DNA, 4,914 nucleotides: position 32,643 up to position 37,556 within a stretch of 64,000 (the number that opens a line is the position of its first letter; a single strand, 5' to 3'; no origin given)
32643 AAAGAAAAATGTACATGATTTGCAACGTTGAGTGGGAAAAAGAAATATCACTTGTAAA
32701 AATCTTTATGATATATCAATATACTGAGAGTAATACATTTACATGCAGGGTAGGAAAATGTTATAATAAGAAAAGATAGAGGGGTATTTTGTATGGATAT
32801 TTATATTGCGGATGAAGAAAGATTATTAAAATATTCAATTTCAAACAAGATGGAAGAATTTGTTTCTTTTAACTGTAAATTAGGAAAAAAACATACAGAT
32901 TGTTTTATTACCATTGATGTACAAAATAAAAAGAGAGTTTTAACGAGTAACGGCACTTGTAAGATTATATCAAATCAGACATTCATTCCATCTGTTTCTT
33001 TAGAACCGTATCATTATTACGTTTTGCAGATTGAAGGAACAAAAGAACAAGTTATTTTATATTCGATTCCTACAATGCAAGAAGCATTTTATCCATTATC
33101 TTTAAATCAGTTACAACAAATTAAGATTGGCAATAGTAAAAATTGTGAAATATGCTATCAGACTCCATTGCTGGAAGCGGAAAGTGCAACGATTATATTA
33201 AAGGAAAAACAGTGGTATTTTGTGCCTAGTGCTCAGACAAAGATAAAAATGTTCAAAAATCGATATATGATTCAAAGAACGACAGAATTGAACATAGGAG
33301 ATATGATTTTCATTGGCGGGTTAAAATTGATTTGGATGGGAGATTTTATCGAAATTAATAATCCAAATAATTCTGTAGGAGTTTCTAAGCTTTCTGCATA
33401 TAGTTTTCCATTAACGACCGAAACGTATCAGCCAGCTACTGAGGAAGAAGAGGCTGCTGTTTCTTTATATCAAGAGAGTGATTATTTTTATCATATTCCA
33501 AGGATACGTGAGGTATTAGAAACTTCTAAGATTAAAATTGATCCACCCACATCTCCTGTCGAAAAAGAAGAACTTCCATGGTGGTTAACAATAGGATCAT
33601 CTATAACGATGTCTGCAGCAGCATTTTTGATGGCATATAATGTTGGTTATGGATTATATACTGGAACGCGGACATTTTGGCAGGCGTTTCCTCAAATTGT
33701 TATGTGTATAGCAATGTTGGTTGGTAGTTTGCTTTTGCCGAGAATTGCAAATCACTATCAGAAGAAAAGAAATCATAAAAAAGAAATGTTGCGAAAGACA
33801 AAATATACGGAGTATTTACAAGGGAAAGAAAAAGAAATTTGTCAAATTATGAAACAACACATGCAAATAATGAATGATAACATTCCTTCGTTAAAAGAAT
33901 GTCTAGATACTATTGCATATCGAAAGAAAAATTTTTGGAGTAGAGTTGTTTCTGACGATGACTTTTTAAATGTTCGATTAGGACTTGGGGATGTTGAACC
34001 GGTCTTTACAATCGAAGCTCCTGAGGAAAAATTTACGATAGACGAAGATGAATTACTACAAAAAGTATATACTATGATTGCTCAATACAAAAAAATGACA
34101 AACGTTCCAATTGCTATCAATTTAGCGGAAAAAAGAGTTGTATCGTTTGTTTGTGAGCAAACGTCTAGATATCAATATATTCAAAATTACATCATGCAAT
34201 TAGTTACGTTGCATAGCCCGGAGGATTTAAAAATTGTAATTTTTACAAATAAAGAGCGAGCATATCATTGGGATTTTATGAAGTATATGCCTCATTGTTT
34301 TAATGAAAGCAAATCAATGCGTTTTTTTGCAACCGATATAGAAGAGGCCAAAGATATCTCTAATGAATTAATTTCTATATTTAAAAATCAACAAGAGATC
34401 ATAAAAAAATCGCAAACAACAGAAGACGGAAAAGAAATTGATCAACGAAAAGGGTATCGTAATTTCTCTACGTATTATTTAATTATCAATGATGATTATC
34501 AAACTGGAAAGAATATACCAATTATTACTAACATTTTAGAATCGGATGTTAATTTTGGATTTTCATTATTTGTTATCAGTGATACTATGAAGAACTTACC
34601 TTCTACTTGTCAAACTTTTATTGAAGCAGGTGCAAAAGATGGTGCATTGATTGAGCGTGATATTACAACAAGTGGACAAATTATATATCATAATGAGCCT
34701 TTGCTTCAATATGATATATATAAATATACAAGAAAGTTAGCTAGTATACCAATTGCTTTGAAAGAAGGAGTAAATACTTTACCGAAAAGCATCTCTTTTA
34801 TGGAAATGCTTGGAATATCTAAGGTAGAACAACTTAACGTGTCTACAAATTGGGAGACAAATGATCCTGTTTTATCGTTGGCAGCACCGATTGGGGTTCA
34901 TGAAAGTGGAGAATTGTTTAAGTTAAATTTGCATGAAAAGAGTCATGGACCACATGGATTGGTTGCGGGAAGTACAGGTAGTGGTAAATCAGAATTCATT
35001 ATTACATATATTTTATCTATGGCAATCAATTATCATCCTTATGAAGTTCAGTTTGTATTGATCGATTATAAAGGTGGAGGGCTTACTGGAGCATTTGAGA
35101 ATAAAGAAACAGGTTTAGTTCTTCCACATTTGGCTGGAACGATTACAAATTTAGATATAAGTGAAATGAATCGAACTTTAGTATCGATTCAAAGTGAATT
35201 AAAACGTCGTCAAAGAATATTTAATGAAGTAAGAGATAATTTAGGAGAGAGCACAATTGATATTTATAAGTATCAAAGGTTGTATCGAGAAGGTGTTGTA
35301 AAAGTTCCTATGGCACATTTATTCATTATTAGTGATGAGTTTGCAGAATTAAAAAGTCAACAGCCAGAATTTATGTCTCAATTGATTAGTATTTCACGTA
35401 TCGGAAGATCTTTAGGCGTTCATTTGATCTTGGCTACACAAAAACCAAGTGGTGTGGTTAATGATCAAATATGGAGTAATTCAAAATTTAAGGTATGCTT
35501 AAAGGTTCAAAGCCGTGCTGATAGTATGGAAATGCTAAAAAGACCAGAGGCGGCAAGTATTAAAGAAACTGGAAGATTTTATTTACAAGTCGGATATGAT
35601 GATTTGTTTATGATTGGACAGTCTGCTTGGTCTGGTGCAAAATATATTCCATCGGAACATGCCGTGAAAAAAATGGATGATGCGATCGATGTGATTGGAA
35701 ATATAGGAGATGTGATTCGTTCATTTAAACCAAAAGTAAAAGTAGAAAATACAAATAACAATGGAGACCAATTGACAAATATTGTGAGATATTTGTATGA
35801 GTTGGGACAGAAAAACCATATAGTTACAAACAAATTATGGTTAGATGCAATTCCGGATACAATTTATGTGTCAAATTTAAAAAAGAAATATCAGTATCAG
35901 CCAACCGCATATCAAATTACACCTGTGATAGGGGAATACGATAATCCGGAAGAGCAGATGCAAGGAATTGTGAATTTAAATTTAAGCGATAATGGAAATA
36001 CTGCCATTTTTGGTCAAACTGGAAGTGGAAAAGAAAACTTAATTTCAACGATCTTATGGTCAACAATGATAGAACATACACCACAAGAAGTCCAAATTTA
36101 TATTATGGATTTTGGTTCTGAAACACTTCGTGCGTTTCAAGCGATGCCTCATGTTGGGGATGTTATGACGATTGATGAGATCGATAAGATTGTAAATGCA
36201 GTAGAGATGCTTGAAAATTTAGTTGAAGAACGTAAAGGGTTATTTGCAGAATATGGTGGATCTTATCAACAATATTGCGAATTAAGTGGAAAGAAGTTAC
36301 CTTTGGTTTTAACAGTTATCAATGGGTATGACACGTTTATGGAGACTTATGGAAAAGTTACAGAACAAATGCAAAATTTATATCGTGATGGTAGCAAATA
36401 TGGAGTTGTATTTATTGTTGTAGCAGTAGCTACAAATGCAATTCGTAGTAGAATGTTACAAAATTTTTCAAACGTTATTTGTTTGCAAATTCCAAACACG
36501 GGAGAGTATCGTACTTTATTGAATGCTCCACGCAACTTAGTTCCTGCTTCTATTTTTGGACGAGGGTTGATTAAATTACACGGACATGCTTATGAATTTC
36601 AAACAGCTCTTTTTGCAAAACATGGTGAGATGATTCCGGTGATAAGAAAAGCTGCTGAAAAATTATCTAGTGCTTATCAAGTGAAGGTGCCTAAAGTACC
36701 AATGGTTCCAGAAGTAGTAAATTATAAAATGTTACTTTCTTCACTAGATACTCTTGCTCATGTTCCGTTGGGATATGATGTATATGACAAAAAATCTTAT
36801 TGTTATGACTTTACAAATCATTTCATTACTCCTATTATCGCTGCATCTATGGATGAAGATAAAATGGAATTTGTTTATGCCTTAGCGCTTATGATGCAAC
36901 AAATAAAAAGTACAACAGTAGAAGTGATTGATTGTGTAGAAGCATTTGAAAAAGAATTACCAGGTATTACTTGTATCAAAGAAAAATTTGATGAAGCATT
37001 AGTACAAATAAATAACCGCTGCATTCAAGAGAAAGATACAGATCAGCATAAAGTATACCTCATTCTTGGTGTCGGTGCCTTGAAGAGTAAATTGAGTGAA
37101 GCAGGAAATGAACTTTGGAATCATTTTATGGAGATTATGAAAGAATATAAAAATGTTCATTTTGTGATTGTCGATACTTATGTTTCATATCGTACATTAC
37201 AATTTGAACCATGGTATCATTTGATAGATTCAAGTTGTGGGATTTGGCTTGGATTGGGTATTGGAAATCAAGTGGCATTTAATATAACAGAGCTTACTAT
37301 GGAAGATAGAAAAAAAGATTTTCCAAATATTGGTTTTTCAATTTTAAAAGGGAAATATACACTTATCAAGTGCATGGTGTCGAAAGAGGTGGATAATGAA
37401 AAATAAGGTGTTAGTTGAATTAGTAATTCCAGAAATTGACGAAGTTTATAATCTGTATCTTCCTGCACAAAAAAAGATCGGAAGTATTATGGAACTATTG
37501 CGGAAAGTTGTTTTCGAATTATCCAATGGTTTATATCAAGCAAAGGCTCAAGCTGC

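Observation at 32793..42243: Stripped-down, reordered T7SSb-like locus: EssC plus YukD/EsaB but no recognisable EssA, EssB/YukC or EsaA/YueB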

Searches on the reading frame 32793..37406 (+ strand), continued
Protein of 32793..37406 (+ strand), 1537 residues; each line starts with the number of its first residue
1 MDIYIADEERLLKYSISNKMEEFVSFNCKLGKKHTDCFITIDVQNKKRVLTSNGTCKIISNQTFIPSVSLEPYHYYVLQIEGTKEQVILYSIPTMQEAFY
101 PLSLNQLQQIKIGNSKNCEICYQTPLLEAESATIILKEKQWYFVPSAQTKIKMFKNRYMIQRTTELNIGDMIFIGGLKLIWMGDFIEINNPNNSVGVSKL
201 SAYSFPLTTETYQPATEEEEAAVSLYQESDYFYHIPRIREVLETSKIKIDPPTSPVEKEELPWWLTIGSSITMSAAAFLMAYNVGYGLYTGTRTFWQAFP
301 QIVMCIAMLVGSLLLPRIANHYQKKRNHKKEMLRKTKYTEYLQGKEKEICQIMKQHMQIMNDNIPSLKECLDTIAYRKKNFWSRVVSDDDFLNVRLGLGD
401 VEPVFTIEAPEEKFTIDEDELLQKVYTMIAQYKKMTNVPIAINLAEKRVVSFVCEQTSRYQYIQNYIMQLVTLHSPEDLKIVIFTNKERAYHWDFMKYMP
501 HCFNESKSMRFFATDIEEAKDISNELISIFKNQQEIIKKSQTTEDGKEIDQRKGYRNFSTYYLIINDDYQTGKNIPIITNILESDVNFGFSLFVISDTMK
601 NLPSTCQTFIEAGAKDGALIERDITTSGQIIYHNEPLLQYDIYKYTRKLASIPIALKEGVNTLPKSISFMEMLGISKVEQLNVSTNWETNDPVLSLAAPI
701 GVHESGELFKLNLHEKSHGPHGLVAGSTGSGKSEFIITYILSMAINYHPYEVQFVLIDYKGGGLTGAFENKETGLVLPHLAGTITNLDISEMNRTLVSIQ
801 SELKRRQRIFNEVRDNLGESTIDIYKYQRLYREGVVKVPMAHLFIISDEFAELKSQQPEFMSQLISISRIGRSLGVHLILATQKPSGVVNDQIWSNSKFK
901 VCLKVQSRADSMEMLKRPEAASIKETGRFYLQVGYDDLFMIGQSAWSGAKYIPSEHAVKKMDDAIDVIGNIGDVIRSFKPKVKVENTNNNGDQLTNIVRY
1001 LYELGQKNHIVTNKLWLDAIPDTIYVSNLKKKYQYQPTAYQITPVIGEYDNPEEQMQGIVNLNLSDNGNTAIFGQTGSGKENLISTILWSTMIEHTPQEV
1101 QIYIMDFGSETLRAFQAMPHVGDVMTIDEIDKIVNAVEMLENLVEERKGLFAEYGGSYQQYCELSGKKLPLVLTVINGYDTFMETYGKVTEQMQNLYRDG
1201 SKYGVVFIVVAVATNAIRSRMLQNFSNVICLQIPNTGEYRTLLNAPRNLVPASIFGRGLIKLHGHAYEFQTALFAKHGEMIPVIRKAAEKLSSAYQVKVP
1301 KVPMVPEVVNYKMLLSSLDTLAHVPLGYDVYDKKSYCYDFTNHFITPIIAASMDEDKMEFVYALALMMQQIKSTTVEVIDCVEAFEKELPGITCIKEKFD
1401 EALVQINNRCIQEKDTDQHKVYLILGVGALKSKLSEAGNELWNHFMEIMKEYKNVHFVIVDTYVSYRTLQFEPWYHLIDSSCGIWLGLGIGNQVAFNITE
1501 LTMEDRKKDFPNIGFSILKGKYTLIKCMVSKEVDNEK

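Call 60: search_protein_families(library=pfam, proteins=[L003:8542-9894:+, L005:8120-9310:+, L005:9327-9902:+, L008:9067-9936:+, L010:15619-16662:+], max_evalue=0.1)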
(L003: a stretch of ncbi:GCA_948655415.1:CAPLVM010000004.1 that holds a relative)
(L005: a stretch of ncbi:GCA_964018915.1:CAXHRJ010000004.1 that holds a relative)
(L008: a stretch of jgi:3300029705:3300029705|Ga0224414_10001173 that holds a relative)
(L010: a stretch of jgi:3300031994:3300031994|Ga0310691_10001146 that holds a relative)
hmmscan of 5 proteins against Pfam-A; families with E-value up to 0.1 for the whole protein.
L003:8542-9894:+ (450 aa): 1 family
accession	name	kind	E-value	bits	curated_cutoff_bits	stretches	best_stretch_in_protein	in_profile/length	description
PF24515.1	ARM_KNTC1_3rd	-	0.039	13.9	26.4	0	148-224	110-183/212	KNTC1 third ARM-repeats domain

L005:8120-9310:+ (396 aa): 0 families

L005:9327-9902:+ (191 aa): 1 family
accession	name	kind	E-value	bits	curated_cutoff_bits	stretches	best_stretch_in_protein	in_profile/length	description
PF11814.14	DUF3335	-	0.019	14.9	25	0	4-30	2-28/206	Peptidase_C39 like family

L008:9067-9936:+ (289 aa): 1 family
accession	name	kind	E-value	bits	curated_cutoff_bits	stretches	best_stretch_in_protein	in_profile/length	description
PF04277.18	OAD_gamma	-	0.062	14.4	27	0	12-46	11-45/76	Oxaloacetate decarboxylase, gamma chain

L010:15619-16662:+ (347 aa): 5 families
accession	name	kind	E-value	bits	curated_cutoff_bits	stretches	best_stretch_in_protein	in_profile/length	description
PF00404.24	Dockerin_1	-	1.8e-06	28.5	22.9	2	204-266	2-50/57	Dockerin type I domain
PF13405.12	EF-hand_6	-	0.013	15.6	25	0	250-270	7-27/30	EF-hand domain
PF00036.39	EF-hand_1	-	0.015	15.2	25.4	0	252-269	9-26/29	EF hand domain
PF13202.12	EF-hand_5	-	0.035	14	25.9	0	253-262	9-18/25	EF hand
PF04886.17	PT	-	0.043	13.8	26.2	0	294-328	2-36/36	PT disordered repeat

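Call 66: find_encoding_contigs(protein=P0101, flank=10000, max_places=1)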
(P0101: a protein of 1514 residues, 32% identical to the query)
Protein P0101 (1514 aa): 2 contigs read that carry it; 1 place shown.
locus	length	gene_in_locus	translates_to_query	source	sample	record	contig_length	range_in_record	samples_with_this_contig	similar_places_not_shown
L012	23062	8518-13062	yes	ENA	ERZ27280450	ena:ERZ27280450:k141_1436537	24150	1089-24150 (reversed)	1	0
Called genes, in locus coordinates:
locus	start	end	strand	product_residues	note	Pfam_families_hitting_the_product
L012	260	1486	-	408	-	PF00764:Arginosuc_synth, PF20979:Arginosuc_syn_C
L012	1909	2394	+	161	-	PF00583:Acetyltransf_1, PF13673:Acetyltransf_10, PF13508:Acetyltransf_7, PF08445:FR47 (weak)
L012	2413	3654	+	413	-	PF01960:ArgJ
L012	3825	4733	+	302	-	PF00696:AA_kinase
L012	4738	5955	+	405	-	PF00202:Aminotran_3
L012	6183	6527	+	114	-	-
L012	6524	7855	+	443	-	PF13306:LRR_5, PF13855:LRR_8 (faint), PF13306:LRR_5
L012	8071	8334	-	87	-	PF12844:HTH_19, PF01381:HTH_3, PF13443:HTH_26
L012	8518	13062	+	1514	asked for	PF00498:FHA, PF16697:Yop-YscD_cpl (weak), PF13401:AAA_22 (faint), PF01580:FtsK_SpoIIIE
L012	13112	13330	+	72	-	PF08817:YukD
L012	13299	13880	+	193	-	-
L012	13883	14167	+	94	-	-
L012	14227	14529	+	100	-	PF06013:WXG100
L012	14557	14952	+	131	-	-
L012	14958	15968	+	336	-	-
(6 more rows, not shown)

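Call 67: find_encoding_contigs(protein=P0099, flank=10000, max_places=1)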
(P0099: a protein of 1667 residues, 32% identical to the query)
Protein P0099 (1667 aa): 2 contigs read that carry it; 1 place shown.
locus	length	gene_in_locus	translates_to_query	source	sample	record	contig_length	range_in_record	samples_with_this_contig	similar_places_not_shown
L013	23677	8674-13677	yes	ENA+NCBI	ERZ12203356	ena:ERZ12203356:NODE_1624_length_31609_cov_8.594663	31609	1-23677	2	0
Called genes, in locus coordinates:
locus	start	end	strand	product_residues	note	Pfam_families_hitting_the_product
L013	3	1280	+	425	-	?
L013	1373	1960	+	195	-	-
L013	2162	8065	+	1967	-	PF15418:DUF4625 (faint), PF02368:Big_2 (weak), PF13750:Big_3_3 (faint), PF19077:Big_13 (faint), PF12245:Big_3_2 (faint), PF13754:Big_3_4 (faint)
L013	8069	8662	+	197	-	-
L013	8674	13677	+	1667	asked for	PF00498:FHA, PF01580:FtsK_SpoIIIE, PF13401:AAA_22 (faint), PF01580:FtsK_SpoIIIE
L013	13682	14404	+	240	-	PF04397:LytTR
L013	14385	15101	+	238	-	-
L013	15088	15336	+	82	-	PF08817:YukD (weak)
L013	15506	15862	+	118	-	-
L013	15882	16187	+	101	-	PF06013:WXG100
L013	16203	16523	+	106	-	PF06013:WXG100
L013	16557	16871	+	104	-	-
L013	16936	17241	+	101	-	PF06013:WXG100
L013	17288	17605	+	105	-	PF06013:WXG100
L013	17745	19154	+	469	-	PF13365:Trypsin_2 (weak), PF00498:FHA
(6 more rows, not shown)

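Call 85: find_encoding_contigs(protein=P0039, flank=10000, max_places=1)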
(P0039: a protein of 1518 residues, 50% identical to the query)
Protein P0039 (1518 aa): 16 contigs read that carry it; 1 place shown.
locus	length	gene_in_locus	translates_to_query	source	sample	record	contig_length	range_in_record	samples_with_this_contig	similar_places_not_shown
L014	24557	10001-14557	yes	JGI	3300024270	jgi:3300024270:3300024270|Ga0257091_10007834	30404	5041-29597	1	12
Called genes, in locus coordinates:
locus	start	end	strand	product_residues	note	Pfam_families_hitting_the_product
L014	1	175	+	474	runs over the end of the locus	PF02934:GatB_N, PF02637:GatB_Yqey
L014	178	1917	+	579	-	PF01336:tRNA_anti-codon, PF00152:tRNA-synt_2, PF02938:GAD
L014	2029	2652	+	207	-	PF09335:VTT_dom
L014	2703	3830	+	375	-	PF07690:MFS_1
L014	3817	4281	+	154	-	-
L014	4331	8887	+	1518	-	PF14480:DNA_pol3_a_NI, PF02811:PHP, PF00929:RNase_T, PF07733:DNA_pol3_alpha, PF17657:DNA_pol3_finger, PF14579:HHH_6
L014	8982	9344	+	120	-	-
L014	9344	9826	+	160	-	-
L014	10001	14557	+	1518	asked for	PF00498:FHA (weak), PF01580:FtsK_SpoIIIE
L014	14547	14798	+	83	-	-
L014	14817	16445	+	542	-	-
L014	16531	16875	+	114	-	-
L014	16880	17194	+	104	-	-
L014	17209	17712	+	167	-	-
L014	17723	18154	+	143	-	PF04108:ATG17_like (weak), PF16021:PDCD7 (weak)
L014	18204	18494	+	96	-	-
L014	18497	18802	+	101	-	-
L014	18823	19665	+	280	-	PF13780:DUF4176, PF07661:MORN_2 (faint), PF22400:DUF6980 (faint), PF25704:AcrF2 (faint)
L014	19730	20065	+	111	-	-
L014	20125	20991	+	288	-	PF10672:Methyltrans_SAM, PF03602:Cons_hypoth95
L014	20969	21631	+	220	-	PF00849:PseudoU_synth_2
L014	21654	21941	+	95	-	-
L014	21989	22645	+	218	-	PF01520:Amidase_3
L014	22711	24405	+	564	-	-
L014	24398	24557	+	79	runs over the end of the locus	-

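Call 86: find_encoding_contigs(protein=P0066, flank=10000, max_places=1)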
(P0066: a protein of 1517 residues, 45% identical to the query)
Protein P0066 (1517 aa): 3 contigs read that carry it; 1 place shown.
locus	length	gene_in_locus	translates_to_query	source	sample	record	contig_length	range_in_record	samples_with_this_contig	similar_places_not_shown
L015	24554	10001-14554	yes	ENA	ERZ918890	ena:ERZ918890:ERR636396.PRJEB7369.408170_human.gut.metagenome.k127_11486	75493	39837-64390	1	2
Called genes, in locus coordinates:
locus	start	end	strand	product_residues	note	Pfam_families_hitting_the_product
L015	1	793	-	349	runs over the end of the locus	PF00953:Glycos_transf_4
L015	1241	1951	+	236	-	PF03808:Glyco_tran_WecG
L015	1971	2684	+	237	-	PF00535:Glycos_transf_2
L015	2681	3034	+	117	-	PF10066:DUF2304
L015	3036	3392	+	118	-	-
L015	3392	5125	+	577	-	PF19484:DUF6020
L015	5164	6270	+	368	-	PF02350:Epimerase_2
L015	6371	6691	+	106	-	-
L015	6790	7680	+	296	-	-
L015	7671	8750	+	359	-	-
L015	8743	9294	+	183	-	-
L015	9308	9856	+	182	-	-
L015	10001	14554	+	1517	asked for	PF00498:FHA (weak), PF01580:FtsK_SpoIIIE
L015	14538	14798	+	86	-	-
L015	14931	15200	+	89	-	-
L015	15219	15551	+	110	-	-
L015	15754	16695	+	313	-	-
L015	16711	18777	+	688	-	-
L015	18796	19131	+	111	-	-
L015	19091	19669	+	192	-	PF26593:TraC-like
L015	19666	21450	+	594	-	PF12846:AAA_10 (faint), PF19044:P-loop_TraG, PF01935:DUF87 (weak)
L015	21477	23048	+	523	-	PF01551:Peptidase_M23, PF18013:Phage_lysozyme2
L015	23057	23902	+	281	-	-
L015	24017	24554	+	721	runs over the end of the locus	PF02534:T4SS-DNA_transf, PF01935:DUF87 (faint), PF10412:TrwB_AAD_bind, PF12696:TraG-D_C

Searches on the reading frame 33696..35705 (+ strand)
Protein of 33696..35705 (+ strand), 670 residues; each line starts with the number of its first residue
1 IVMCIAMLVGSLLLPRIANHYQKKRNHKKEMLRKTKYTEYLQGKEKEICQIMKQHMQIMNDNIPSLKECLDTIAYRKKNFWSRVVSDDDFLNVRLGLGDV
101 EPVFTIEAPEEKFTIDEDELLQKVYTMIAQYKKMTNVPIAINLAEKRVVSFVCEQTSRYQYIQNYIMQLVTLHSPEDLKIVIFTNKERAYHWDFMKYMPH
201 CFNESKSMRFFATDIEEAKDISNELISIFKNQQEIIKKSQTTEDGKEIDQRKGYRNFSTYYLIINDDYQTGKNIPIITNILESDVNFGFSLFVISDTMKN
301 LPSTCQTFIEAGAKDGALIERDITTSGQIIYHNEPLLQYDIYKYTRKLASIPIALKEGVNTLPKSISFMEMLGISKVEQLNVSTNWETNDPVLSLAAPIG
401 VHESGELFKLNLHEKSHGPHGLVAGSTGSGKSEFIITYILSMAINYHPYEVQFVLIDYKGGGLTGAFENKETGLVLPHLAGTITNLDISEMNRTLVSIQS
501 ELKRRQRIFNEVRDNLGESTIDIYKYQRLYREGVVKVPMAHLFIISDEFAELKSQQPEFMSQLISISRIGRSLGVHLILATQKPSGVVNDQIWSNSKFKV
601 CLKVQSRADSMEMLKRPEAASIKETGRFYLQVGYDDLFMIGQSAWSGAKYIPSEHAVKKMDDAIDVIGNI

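Call 78: search_solved_structures(query=window:33696-35705:+, max_evalue=1e-20)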
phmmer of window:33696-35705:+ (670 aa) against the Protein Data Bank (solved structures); distinct sequences matched with E-value up to 1e-20: 4.
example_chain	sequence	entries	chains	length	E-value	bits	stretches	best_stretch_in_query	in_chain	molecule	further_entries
9qks_G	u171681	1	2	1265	2e-119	403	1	2-656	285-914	ESX secretion system protein YukB,Green fluorescent protein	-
4nh0_A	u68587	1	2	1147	4.5e-59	203.6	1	362-638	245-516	Cell divisionFtsK/SpoIIIE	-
7b9f_C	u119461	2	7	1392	1e-37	133.1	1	395-638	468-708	EccC5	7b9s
7np7_C1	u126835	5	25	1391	1.3e-36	129.4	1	394-638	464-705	ESX-5 secretion system protein EccC5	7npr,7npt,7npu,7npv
